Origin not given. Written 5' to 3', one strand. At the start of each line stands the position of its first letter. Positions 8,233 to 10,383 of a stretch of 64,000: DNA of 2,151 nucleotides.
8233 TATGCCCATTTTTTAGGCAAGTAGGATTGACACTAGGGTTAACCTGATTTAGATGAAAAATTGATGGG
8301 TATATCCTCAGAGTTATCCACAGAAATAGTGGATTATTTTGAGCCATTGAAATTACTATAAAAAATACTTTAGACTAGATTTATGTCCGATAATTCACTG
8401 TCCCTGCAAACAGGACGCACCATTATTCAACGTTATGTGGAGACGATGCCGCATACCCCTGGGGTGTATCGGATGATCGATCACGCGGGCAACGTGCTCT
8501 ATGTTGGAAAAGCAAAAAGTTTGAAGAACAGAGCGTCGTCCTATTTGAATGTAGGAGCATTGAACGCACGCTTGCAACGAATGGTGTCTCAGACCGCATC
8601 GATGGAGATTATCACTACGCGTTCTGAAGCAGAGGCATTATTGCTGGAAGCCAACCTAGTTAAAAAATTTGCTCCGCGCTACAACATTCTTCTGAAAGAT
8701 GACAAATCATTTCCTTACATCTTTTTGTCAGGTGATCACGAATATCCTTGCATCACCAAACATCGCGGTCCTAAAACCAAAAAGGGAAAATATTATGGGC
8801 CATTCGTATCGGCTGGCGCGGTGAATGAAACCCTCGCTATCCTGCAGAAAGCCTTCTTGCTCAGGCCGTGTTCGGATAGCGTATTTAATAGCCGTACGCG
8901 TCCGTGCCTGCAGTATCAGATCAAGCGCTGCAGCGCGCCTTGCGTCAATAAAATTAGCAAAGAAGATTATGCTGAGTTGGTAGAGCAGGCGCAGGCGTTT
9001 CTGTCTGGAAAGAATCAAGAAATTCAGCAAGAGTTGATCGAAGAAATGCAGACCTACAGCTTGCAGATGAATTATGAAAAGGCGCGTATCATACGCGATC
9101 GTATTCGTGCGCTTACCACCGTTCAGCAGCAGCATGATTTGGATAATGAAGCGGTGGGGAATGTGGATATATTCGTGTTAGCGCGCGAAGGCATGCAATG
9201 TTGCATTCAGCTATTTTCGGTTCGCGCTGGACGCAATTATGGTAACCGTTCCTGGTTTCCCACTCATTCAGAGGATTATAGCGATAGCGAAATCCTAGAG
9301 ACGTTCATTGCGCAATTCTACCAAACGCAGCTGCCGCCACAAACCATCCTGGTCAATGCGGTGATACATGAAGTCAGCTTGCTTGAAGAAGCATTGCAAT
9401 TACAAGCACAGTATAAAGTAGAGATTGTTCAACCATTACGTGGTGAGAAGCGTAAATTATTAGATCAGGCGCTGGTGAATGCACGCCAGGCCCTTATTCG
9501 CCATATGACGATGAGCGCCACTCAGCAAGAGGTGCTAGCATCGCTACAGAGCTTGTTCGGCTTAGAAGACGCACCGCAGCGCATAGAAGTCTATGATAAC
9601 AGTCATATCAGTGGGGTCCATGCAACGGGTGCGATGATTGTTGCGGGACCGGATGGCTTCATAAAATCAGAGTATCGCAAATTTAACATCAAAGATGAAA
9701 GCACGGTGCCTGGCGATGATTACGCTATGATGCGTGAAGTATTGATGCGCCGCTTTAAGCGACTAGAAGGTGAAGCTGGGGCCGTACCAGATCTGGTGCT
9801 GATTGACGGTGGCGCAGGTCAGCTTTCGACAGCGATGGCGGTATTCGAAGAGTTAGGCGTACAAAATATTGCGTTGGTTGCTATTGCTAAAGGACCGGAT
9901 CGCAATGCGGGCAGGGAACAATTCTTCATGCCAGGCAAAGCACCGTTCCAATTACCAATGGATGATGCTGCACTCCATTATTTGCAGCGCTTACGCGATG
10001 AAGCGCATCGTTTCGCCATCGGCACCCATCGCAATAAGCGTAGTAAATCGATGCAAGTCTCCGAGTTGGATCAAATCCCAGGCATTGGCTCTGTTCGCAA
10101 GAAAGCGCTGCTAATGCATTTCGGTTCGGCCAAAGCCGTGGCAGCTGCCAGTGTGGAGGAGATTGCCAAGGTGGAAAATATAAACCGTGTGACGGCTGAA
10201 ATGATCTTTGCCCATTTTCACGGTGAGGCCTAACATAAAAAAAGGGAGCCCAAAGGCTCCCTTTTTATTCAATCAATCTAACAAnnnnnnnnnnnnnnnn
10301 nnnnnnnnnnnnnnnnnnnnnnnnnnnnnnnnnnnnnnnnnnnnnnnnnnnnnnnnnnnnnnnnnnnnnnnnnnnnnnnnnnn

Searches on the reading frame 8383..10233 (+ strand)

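Call 15: search_protein_families(library=pfam, proteins=[window:8383-10233:+], max_evalue=0.001)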
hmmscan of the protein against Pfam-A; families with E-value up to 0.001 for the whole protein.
window:8383-10233:+ (616 aa): 7 families
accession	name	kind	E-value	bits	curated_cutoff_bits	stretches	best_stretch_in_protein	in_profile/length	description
PF08459.17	UvrC_RNaseH_dom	-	7.4e-55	185.6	22.3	1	389-546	1-159/159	UvrC RNAse H endonuclease domain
PF22920.2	UvrC_RNaseH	-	2.3e-35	121.4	24.3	1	260-374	1-116/116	UvrC Ribonuclease H-like domain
PF14520.12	HHH_5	-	9.7e-09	36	27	1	560-608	2-51/57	Helix-hairpin-helix domain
PF01541.30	GIY-YIG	-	1.7e-07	31.9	22.6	1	27-101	3-78/78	GIY-YIG catalytic domain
PF12826.13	HHH_2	-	2e-06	28.3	27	1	565-615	8-58/64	Helix-hairpin-helix motif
PF02151.25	UVR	-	5e-06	26.5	21.5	1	214-244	3-33/36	UvrB/uvrC motif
PF00633.29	HHH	-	0.00036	20.7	24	0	584-610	3-29/30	Helix-hairpin-helix motif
